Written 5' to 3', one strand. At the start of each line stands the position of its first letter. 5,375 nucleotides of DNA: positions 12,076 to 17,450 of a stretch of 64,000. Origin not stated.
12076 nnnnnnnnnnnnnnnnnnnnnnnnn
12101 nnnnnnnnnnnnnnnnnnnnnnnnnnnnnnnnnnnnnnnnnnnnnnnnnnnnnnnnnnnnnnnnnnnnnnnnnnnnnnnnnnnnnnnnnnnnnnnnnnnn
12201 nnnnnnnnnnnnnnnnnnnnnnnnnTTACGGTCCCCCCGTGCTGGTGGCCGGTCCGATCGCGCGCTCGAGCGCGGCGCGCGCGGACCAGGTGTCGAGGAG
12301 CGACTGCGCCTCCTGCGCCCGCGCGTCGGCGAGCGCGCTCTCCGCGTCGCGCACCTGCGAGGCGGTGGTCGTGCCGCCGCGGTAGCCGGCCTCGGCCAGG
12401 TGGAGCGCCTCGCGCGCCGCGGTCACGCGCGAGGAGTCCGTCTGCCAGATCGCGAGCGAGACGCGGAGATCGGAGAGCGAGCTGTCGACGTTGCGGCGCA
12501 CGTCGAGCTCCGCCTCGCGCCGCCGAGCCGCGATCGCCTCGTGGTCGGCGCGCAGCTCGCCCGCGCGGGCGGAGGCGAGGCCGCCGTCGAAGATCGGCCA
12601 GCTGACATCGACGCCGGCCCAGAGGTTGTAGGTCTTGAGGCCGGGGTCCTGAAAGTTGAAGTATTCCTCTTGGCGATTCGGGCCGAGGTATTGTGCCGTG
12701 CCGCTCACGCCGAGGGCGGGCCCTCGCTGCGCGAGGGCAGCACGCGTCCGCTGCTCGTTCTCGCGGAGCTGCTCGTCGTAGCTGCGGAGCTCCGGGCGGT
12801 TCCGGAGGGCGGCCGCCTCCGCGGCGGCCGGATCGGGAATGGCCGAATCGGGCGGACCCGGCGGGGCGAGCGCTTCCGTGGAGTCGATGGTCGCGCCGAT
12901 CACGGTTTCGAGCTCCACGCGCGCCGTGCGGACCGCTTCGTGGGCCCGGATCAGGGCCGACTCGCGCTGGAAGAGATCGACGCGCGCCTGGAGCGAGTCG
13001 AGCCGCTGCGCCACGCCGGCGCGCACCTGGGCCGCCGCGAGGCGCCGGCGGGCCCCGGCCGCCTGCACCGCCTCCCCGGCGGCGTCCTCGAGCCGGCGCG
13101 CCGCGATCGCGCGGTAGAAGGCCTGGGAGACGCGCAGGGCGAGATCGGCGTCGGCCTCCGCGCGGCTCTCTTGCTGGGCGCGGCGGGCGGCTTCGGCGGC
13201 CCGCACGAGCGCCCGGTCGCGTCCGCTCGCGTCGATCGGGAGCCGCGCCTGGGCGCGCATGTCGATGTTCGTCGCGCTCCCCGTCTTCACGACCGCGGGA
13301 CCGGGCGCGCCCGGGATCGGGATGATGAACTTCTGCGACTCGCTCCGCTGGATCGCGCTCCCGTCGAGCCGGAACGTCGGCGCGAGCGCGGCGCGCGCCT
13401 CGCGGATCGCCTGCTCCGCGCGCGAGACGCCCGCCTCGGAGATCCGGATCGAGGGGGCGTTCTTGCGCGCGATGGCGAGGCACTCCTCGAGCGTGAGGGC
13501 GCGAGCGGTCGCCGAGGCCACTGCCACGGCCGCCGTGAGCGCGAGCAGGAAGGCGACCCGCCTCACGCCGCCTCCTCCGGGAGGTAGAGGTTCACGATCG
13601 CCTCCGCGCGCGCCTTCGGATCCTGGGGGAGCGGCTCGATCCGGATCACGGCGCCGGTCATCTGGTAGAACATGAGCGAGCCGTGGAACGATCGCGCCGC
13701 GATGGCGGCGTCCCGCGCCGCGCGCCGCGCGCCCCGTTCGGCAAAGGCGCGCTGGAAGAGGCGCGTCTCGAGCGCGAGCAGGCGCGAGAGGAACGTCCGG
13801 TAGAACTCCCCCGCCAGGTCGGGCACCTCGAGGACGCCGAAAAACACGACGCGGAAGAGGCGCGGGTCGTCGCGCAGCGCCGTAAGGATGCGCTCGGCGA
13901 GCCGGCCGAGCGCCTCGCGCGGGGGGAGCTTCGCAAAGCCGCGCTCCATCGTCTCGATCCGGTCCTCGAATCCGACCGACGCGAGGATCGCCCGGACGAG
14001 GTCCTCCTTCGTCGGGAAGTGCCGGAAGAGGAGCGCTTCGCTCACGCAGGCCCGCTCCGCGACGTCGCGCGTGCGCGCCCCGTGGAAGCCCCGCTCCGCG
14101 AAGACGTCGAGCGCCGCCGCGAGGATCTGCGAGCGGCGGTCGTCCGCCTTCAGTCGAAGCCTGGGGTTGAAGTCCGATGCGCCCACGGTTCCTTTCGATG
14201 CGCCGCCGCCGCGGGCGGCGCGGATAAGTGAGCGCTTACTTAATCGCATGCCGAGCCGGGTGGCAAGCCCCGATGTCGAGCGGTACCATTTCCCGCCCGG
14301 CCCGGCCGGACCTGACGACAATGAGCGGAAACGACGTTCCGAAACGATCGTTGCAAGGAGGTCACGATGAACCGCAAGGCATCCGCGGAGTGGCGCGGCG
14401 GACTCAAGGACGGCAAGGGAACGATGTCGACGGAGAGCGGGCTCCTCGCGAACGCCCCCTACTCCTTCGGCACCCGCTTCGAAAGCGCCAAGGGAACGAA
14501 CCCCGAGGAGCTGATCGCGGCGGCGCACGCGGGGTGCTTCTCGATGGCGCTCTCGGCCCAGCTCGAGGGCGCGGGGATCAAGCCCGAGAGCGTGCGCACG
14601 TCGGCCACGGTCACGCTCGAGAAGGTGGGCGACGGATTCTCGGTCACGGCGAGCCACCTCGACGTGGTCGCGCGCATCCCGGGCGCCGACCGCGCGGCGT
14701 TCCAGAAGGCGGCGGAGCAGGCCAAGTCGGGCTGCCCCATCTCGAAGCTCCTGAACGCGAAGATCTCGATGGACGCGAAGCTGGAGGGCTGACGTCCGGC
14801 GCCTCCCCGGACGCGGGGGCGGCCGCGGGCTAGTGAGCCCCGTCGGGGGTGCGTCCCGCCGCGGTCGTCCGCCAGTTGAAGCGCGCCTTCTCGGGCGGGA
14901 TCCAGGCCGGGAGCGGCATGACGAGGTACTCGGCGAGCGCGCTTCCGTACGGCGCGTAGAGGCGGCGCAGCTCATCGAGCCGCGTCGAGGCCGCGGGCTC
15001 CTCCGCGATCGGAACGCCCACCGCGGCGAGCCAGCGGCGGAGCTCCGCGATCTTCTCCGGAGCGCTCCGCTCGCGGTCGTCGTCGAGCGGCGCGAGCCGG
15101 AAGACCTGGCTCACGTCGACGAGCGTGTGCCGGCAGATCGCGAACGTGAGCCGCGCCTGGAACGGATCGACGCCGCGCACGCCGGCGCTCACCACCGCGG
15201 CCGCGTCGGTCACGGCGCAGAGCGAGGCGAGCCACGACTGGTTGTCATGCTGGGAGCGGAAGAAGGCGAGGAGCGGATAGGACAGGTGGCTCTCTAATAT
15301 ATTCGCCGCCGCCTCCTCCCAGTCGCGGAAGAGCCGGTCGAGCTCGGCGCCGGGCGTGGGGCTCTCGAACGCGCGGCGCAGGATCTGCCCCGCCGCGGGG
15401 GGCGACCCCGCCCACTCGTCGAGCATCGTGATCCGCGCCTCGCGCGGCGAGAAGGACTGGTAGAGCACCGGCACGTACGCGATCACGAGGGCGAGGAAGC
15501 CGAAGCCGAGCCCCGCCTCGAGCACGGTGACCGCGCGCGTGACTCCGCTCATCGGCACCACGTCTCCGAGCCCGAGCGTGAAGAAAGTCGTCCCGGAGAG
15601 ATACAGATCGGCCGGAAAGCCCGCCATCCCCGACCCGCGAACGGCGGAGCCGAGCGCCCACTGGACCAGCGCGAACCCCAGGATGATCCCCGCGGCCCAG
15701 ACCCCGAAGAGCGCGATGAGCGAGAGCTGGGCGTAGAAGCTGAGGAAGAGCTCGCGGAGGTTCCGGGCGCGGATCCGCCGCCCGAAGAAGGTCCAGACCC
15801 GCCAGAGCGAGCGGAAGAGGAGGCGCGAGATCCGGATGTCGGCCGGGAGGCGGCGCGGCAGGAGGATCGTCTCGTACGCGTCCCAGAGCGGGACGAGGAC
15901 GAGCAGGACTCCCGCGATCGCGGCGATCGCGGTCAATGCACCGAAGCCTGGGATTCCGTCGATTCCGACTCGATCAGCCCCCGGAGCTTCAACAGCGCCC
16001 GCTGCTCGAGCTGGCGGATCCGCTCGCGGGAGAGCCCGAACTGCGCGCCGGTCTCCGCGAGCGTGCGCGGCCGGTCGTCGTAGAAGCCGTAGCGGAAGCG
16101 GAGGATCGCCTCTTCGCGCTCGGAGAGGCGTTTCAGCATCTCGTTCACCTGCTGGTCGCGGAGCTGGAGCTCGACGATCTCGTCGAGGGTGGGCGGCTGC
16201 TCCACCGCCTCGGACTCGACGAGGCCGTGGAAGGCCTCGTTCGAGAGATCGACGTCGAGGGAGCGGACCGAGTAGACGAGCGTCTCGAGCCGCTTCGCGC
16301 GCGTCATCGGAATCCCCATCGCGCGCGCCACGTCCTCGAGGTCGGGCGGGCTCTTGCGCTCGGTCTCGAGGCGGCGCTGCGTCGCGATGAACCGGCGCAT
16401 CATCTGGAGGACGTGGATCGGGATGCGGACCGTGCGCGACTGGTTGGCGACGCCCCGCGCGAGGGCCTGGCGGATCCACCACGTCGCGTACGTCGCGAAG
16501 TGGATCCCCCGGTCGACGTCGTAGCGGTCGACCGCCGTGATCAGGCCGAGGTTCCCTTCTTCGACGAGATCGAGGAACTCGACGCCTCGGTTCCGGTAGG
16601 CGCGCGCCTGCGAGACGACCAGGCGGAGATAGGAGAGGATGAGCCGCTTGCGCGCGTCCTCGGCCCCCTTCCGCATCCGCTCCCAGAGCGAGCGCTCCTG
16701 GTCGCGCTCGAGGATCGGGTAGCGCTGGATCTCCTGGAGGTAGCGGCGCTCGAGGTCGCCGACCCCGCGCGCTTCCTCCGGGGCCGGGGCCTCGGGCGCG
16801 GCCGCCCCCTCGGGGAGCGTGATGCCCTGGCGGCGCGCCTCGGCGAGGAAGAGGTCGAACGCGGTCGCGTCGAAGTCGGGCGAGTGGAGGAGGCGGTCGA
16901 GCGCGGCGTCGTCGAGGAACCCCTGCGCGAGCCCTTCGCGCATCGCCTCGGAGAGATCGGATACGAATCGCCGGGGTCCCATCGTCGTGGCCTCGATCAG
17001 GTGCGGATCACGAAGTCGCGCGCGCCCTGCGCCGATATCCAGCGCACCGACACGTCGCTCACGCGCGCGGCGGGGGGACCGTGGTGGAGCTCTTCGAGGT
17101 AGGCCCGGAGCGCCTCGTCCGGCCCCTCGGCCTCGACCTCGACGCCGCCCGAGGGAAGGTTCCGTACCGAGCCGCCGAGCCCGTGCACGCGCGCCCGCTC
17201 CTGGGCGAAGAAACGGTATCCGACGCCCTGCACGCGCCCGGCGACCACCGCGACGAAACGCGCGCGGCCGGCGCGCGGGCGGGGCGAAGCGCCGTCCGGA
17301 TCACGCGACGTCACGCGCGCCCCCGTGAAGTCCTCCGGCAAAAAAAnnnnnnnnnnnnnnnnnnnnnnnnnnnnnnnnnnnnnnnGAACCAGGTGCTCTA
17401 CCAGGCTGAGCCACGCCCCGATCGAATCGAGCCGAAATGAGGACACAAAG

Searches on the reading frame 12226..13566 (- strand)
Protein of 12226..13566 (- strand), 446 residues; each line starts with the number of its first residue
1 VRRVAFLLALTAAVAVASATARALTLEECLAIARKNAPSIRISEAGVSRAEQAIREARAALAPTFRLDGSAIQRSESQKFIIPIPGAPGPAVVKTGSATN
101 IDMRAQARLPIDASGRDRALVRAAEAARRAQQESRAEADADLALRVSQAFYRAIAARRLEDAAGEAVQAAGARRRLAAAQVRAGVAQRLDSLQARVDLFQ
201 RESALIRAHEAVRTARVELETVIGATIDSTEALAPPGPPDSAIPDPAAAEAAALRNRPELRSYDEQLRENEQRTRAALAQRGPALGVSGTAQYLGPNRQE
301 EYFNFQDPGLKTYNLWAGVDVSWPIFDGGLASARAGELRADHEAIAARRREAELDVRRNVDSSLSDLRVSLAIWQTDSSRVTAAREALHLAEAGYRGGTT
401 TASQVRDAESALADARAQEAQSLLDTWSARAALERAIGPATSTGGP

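Call 20: search_protein_families(library=pfam, proteins=[window:12226-13566:-], max_evalue=0.00001)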
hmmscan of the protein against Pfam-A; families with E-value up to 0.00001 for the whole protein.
window:12226-13566:- (446 aa): 1 family
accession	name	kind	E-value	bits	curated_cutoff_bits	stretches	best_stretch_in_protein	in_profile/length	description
PF02321.23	OEP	-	1.1e-56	192.1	22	2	248-438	3-187/187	Outer membrane efflux protein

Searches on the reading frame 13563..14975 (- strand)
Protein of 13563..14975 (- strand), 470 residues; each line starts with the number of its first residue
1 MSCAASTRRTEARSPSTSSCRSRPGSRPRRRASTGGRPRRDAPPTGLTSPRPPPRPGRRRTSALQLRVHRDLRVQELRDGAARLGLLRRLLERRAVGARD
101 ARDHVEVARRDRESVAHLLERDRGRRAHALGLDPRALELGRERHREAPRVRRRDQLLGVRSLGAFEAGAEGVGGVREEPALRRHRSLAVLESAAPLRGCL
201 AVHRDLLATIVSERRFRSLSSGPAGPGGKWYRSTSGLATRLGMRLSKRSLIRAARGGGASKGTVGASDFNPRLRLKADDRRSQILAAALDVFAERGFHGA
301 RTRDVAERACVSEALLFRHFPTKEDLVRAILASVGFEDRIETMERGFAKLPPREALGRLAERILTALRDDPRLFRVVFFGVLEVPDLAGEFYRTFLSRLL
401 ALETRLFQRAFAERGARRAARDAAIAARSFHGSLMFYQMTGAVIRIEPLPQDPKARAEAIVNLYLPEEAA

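Call 20: search_protein_families(library=pfam, proteins=[window:13563-14975:-], max_evalue=0.00001)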
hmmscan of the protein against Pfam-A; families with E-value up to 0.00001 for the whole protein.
window:13563-14975:- (470 aa): 1 family
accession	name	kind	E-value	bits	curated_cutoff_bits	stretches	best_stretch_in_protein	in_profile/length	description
PF00440.29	TetR_N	-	1.9e-16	60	24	1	284-330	1-47/47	Bacterial regulatory proteins, tetR family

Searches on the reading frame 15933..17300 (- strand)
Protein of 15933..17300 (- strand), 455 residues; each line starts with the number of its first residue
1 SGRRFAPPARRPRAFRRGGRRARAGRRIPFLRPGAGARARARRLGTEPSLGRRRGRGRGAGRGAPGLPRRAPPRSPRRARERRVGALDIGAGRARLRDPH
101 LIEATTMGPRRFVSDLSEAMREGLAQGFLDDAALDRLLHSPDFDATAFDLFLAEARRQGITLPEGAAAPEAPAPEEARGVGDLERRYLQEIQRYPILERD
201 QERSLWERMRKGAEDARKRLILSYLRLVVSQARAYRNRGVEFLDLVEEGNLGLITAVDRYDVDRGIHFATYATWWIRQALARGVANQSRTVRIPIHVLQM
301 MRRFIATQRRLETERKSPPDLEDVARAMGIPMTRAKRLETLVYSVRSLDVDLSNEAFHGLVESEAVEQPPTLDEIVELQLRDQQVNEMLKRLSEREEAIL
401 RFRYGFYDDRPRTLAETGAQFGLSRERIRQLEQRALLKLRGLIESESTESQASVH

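Call 20: search_protein_families(library=pfam, proteins=[window:15933-17300:-], max_evalue=0.00001)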
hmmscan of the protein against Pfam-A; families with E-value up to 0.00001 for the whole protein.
window:15933-17300:- (455 aa): 2 families
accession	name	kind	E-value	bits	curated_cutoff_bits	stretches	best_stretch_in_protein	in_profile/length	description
PF04545.22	Sigma70_r4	-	1.3e-18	66.7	24.1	1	389-440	2-49/50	Sigma-70, region 4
PF04542.20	Sigma70_r2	-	6.7e-18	64.7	24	1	220-289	1-70/71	Sigma-70 region 2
